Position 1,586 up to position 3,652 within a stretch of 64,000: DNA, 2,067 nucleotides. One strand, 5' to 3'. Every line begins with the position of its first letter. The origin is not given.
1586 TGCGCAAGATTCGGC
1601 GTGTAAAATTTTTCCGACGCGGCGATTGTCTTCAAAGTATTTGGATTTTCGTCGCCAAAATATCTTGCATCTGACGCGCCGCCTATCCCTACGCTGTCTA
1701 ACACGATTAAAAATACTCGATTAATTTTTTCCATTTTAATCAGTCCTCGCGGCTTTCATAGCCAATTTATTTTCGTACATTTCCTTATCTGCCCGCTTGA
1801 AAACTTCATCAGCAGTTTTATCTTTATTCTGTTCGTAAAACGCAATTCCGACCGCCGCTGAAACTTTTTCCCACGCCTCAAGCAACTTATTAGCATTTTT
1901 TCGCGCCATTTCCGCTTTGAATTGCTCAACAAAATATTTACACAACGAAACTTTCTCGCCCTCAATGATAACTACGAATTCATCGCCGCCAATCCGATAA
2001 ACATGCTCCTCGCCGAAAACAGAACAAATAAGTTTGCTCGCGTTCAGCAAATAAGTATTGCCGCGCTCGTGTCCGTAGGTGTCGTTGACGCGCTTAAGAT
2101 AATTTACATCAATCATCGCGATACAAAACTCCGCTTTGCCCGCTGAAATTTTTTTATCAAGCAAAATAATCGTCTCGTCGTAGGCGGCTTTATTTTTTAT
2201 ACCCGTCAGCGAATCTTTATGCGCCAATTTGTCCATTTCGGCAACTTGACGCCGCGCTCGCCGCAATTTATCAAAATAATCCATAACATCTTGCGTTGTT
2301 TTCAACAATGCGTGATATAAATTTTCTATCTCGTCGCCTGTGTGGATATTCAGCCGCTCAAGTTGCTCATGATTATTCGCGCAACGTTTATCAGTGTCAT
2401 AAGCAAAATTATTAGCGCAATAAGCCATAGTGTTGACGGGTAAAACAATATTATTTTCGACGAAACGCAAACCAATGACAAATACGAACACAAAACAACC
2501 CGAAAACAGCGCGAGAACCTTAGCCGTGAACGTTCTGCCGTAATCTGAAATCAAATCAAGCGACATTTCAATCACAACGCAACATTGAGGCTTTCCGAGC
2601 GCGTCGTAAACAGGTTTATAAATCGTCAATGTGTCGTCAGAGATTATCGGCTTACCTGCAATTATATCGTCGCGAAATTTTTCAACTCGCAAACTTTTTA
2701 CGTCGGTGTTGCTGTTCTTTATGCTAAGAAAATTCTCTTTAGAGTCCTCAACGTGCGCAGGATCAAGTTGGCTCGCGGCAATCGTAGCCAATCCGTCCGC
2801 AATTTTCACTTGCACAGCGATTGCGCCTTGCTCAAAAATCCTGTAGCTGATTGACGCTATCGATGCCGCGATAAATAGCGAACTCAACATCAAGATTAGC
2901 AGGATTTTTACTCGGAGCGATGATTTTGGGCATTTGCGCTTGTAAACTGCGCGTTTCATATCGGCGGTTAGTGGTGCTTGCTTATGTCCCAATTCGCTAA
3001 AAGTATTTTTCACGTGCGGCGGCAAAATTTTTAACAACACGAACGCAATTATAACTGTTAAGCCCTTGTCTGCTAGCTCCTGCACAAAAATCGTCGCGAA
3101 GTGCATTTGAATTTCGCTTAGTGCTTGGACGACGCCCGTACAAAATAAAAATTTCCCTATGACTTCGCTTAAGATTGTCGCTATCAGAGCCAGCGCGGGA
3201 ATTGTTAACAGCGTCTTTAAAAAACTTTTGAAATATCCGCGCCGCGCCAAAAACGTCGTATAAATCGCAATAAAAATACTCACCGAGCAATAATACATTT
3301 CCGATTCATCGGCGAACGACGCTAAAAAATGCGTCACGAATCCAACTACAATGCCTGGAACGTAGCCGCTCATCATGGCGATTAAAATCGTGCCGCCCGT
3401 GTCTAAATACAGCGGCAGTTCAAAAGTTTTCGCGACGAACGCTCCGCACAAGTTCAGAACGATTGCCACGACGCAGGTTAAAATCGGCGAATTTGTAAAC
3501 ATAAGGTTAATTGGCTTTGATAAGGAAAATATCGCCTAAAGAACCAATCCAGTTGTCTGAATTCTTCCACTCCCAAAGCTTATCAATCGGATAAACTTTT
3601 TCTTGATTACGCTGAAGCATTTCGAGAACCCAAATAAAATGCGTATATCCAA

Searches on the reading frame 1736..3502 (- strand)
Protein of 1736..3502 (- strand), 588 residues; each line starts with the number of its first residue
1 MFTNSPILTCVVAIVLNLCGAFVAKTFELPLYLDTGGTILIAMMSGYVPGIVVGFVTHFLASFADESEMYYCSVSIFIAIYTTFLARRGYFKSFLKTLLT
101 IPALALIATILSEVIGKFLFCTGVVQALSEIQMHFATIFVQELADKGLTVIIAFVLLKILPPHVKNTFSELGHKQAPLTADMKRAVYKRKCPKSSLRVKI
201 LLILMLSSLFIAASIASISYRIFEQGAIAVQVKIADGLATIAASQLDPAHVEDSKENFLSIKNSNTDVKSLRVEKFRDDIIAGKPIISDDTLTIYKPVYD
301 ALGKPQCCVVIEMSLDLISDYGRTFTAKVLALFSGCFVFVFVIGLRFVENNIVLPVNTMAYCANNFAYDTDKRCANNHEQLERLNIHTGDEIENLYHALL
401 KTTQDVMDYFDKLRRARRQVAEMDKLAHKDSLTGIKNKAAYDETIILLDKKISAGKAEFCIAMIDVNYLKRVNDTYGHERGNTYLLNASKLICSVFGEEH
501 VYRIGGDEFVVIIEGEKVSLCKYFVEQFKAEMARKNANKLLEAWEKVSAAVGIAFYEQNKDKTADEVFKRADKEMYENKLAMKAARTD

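Call 64: search_protein_families(library=pfam, max_evalue=0.00001, proteins=[window:1736-3502:-])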
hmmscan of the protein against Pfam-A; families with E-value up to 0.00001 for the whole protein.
window:1736-3502:- (588 aa): 1 family
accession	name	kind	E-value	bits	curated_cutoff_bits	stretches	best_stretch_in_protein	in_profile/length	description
PF00990.26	GGDEF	-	9.7e-26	90.9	23.8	1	427-583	1-159/161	Diguanylate cyclase, GGDEF domain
